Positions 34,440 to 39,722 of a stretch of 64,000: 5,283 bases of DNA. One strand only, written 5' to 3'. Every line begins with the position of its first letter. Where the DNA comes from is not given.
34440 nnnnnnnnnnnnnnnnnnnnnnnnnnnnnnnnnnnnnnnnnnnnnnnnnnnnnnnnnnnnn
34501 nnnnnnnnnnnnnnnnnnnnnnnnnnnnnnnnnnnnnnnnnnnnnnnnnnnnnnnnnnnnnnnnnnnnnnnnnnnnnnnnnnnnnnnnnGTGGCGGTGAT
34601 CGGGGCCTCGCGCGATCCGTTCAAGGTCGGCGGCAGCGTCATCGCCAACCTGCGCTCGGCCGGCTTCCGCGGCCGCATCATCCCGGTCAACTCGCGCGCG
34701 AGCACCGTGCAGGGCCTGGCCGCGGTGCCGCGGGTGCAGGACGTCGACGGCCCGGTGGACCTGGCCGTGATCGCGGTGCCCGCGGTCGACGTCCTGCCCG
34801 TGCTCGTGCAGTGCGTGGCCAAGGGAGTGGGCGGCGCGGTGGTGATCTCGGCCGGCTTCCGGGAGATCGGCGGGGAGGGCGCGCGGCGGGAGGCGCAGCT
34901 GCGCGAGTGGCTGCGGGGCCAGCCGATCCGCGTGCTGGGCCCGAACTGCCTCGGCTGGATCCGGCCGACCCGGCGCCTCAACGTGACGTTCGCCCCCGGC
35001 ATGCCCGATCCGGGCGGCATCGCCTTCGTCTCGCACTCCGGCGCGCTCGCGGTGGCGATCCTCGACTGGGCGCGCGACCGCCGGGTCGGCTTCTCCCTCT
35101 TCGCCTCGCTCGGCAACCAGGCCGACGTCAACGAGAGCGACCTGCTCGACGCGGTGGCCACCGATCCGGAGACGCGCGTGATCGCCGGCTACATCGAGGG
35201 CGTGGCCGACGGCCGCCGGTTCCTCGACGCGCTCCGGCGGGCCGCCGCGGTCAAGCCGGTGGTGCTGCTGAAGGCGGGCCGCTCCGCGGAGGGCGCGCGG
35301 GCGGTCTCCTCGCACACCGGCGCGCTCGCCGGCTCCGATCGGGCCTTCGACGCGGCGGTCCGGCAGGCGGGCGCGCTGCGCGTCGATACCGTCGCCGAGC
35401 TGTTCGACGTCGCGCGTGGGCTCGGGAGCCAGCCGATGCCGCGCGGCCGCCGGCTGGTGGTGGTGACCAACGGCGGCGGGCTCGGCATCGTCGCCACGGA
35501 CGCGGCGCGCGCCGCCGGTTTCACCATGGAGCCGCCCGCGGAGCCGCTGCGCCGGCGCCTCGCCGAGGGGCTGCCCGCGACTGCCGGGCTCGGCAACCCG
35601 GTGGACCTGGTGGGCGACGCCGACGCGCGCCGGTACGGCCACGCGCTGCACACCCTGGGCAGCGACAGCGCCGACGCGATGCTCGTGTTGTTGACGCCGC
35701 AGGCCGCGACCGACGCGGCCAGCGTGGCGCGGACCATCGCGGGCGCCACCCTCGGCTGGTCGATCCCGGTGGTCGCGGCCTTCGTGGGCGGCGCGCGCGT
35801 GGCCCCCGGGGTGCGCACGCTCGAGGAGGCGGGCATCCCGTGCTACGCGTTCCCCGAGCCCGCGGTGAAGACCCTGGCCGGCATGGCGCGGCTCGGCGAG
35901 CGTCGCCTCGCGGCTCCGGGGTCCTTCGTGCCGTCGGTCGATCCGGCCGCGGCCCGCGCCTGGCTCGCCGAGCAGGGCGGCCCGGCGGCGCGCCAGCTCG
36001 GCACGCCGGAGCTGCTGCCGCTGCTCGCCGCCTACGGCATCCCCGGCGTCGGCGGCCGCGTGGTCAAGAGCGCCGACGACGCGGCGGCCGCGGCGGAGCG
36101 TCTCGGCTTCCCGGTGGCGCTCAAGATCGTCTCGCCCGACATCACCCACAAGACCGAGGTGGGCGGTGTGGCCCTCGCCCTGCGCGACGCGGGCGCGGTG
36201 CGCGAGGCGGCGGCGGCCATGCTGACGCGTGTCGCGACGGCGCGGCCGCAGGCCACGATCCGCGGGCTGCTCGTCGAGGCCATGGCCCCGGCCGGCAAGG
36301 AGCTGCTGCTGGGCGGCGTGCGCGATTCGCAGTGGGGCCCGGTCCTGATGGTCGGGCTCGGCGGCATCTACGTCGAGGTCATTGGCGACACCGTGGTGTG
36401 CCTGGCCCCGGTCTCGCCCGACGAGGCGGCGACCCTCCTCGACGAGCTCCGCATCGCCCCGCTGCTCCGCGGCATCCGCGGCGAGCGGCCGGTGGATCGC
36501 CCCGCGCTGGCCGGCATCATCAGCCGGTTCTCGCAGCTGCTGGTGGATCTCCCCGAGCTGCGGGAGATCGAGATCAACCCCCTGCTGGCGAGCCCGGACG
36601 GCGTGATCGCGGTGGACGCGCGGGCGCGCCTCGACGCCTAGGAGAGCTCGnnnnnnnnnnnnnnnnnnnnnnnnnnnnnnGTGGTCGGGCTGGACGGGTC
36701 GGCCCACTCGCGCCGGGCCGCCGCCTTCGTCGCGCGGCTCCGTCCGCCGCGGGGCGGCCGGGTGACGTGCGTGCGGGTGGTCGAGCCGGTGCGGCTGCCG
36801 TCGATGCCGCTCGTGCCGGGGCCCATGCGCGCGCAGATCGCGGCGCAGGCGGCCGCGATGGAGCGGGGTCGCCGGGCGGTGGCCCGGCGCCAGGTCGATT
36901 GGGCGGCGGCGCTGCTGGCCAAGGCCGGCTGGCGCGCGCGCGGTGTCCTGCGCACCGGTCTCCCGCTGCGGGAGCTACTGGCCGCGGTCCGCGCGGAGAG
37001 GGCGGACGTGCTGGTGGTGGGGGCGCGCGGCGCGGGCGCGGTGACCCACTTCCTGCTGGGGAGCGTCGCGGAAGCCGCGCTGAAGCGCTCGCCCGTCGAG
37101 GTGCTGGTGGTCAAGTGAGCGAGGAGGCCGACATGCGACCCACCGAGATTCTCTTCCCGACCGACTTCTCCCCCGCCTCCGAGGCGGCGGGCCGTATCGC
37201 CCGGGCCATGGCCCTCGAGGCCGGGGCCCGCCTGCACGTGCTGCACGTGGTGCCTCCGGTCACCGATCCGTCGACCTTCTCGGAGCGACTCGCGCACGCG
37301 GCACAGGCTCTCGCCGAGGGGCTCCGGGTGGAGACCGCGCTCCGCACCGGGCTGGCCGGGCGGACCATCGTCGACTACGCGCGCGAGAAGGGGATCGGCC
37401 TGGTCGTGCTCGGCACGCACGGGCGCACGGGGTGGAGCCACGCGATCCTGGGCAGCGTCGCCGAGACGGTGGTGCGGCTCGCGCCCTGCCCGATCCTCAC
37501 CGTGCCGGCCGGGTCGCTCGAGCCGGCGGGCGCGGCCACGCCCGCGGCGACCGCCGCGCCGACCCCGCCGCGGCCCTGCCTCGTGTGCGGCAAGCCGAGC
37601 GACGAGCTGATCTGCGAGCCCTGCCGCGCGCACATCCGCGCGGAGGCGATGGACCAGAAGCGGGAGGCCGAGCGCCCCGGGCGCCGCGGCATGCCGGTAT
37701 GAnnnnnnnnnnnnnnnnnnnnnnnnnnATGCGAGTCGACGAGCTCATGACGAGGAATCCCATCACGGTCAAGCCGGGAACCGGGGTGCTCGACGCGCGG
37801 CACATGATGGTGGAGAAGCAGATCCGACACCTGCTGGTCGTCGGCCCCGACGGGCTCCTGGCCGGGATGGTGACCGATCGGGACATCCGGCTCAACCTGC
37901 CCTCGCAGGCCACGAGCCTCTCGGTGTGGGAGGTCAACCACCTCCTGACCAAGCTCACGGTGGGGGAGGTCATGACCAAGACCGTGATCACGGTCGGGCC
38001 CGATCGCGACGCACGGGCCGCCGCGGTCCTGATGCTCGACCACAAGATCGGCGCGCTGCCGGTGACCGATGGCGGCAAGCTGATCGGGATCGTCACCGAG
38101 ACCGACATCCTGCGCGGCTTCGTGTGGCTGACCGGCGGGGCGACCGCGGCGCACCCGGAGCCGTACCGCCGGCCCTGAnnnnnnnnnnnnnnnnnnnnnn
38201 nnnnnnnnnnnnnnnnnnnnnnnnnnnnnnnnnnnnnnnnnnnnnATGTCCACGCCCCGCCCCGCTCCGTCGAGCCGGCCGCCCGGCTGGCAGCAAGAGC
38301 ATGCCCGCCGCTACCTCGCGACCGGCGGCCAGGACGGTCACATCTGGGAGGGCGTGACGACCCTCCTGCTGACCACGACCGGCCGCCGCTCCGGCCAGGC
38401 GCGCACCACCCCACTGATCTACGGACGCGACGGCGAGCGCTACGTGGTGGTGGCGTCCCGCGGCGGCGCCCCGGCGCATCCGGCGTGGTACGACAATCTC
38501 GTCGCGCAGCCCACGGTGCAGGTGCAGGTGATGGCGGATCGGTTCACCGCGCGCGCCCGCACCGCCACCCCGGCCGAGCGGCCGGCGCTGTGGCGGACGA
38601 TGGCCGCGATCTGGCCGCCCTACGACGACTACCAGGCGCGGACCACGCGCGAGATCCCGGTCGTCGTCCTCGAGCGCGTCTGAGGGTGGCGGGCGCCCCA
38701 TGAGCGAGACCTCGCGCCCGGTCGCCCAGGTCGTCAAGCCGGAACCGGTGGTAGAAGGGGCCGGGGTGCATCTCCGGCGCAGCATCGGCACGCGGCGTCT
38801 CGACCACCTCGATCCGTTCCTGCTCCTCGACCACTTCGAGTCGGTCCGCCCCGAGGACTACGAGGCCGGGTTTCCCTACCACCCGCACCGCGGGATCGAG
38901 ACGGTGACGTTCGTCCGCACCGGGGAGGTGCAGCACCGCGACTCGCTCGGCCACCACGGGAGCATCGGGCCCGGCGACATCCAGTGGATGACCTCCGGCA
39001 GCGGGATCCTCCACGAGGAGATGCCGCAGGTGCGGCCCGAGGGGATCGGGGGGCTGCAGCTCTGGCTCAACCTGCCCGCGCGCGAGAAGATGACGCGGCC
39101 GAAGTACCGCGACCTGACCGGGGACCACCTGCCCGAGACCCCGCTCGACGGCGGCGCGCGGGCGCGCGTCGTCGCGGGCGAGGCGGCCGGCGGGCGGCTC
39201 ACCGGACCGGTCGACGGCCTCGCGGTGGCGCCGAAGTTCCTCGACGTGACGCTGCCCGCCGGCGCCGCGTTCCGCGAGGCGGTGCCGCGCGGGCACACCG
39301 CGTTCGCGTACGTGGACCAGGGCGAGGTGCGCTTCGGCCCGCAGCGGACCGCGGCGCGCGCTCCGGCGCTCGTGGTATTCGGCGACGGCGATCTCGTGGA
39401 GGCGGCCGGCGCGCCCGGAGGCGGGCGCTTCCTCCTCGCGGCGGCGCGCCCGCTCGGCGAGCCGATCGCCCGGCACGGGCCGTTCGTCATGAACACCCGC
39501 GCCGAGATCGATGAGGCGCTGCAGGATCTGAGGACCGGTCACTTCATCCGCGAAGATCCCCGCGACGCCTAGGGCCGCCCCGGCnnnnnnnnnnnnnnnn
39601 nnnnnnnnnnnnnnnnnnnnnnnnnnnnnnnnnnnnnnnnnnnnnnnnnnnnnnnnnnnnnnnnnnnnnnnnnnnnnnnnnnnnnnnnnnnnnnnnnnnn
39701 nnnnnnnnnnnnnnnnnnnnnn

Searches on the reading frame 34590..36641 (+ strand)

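Call 32: search_protein_families(library=pfam, proteins=[window:34590-36641:+], max_evalue=0.0001)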
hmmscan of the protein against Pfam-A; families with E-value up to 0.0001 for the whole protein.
window:34590-36641:+ (683 aa): 4 families
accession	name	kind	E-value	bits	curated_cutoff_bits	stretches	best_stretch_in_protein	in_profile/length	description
PF13549.11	ATP-grasp_5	-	4.4e-77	258.8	27.6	1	468-681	8-221/221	ATP-grasp domain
PF13607.11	Succ_CoA_lig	-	3.6e-57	192.4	27.4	1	141-276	1-136/138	Succinyl-CoA ligase like flavodoxin domain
PF13380.12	CoA_binding_2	-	7.8e-20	71.9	22.8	1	1-123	3-113/116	CoA binding domain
PF02629.25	CoA_binding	-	3e-08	34.7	22.3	1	2-89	7-97/97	CoA binding domain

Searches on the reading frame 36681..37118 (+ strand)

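Call 32: search_protein_families(library=pfam, proteins=[window:36681-37118:+], max_evalue=0.0001)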
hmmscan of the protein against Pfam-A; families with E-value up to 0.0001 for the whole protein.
window:36681-37118:+ (145 aa): 1 family
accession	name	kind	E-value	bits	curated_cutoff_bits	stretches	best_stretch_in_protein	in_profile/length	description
PF00582.32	Usp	-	9.7e-21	75.2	24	1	1-145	6-141/141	Universal stress protein family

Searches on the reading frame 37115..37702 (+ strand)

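Call 32: search_protein_families(library=pfam, proteins=[window:37115-37702:+], max_evalue=0.0001)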
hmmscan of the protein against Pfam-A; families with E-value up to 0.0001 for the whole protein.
window:37115-37702:+ (195 aa): 1 family
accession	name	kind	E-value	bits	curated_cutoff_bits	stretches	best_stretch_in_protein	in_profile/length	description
PF00582.32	Usp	-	1.3e-27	97.6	24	1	12-131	5-141/141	Universal stress protein family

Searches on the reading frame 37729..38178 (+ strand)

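Call 32: search_protein_families(library=pfam, proteins=[window:37729-38178:+], max_evalue=0.0001)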
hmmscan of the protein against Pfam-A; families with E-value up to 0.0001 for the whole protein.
window:37729-38178:+ (149 aa): 1 family
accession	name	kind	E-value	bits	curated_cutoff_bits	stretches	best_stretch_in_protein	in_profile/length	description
PF00571.33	CBS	-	2.8e-31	108.1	24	2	78-129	1-53/57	CBS domain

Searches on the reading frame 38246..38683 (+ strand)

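Call 32: search_protein_families(library=pfam, proteins=[window:38246-38683:+], max_evalue=0.0001)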
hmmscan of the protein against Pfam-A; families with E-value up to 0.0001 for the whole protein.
window:38246-38683:+ (145 aa): 1 family
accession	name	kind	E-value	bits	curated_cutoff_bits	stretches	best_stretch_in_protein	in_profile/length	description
PF04075.20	F420H2_quin_red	-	2.7e-46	157.3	22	1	15-143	1-129/130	F420H(2)-dependent quinone reductase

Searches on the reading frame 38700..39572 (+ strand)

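Call 32: search_protein_families(library=pfam, proteins=[window:38700-39572:+], max_evalue=0.0001)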
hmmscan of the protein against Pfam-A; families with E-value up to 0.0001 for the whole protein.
window:38700-39572:+ (290 aa): 2 families
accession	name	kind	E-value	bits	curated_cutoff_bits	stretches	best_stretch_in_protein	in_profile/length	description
PF02678.22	Pirin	-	2.6e-33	114.7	26.1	1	23-123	2-108/108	Pirin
PF05726.19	Pirin_C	-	5.5e-23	81.7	27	1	181-282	2-102/103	Pirin C-terminal cupin domain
